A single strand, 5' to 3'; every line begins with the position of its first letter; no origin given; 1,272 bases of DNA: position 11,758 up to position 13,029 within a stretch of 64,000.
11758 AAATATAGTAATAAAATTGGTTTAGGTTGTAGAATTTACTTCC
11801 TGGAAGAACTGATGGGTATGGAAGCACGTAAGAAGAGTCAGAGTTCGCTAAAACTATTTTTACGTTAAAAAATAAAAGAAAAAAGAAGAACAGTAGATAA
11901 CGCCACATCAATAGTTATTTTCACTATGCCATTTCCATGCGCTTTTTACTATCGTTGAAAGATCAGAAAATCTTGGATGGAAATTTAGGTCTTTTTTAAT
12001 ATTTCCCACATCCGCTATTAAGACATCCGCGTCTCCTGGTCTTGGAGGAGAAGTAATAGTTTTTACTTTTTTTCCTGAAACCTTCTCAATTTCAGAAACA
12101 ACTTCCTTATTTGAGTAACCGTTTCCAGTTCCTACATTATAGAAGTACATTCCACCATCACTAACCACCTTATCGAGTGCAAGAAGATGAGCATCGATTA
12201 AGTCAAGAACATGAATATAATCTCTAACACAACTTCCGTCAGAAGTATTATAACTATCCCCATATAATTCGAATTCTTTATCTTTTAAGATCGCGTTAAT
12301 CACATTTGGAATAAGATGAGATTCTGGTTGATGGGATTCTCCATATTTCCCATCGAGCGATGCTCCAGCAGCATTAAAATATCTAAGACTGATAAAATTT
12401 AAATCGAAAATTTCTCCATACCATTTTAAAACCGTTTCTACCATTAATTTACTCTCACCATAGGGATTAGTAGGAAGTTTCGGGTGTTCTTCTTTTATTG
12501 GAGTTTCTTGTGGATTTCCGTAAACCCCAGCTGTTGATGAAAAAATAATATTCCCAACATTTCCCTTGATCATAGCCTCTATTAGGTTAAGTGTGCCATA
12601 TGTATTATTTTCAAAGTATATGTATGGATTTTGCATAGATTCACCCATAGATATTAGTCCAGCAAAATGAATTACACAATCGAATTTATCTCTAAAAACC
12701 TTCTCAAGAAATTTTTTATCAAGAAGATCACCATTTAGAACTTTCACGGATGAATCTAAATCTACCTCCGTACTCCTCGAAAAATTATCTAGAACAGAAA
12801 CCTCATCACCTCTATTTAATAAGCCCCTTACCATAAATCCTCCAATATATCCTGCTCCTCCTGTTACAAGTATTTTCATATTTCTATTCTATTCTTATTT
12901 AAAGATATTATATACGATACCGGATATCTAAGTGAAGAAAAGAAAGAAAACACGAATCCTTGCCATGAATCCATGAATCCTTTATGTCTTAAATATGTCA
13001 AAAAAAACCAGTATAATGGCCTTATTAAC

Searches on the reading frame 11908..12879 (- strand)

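Call 3: search_protein_families(library=ncbifam, proteins=[window:11908-12879:-], max_evalue=0.00001)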
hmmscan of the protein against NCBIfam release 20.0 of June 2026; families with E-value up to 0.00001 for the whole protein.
window:11908-12879:- (323 aa): 26 families (the best 25 are shown)
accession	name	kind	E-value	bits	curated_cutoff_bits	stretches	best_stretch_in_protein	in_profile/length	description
TIGR01179.1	galE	equivalog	9.5e-113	376.4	262.3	1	2-321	1-328/332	UDP-glucose 4-epimerase GalE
NF007956.0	PRK10675.1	subfamily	6.5e-73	245.8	394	1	1-321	1-332/338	UDP-glucose 4-epimerase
TIGR01181.1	dTDP_gluc_dehyt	equivalog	6.9e-39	133.8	365.1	1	2-322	1-315/321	dTDP-glucose 4,6-dehydratase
TIGR02197.1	heptose_epim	equivalog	3.2e-36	125.1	274.6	1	3-278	1-272/316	ADP-glyceromanno-heptose 6-epimerase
TIGR04180.1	EDH_00030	hypoth_equivalog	1.2e-35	123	475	1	3-304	1-296/297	NAD-dependent 4,6-dehydratase LegB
NF011728.1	PRK15181.1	equivalog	5e-23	81.6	760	1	3-319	18-338/348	Vi polysaccharide biosynthesis UDP-N-acetylglucosaminuronic acid C-4 epimerase TviC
TIGR02622.1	CDP_4_6_dhtase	equivalog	7.7e-19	68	278.45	1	2-320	6-332/352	CDP-glucose 4,6-dehydratase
NF043036.1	ErythonDh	equivalog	2.4e-18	66.4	325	1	1-154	1-163/321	D-erythronate dehydrogenase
NF007490.0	PRK10084.1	subfamily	2.7e-18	66.1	649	2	1-103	1-111/361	dTDP-glucose 4,6-dehydratase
NF007582.0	PRK10217.1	equivalog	4.7e-17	62.1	698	1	2-266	3-268/355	dTDP-glucose 4,6-dehydratase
TIGR03466.1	HpnA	hypoth_equivalog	5.1e-16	58.5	367.65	1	1-151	1-152/327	hopanoid-associated sugar epimerase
NF042422.1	oxyalk_red_OleD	equivalog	8.7e-16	58.2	580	1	1-142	1-133/329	2-alkyl-3-oxoalkanoate reductase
NF008360.0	PRK11150.1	equivalog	1.2e-15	57.5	452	1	3-277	2-264/310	ADP-glyceromanno-heptose 6-epimerase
NF008872.0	PRK11908.1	equivalog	7.1e-15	54.9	294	1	1-267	2-270/349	bifunctional UDP-4-keto-pentose/UDP-xylose synthase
NF052578.1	StrlDmthSdmBMthl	equivalog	1e-13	51.8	600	1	1-131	1-128/328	sterol demethylase protein SdmB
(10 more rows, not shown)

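Call 4: search_protein_families(library=pfam, proteins=[window:11908-12879:-], max_evalue=0.00001)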
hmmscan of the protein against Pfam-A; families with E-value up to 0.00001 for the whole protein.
window:11908-12879:- (323 aa): 8 families
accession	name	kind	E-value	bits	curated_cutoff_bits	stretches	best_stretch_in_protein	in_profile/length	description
PF01370.27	Epimerase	-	1.5e-56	191.9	20.9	1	3-250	1-240/240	NAD dependent epimerase/dehydratase family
PF16363.11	GDP_Man_Dehyd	-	1.5e-54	186.1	27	1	4-305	1-324/332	GDP-mannose 4,6 dehydratase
PF01073.25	3Beta_HSD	-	1.2e-21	77.4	22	1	4-240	1-234/280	3-beta hydroxysteroid dehydrogenase/isomerase family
PF02719.21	Polysacc_synt_2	-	9.3e-11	41.9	20.2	1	3-173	1-174/293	Polysaccharide biosynthesis protein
PF04321.23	RmlD_sub_bind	-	5.5e-10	39.2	27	1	1-152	1-137/287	RmlD substrate binding domain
PF05368.20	NmrA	-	9.5e-10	39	27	1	2-157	4-140/298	NmrA-like family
PF13460.12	NAD_binding_10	-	3.2e-09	37.3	27.2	1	7-152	1-132/184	NAD(P)H-binding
PF07993.18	NAD_binding_4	-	1.4e-07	31.4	20.1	0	40-167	58-204/258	Male sterility protein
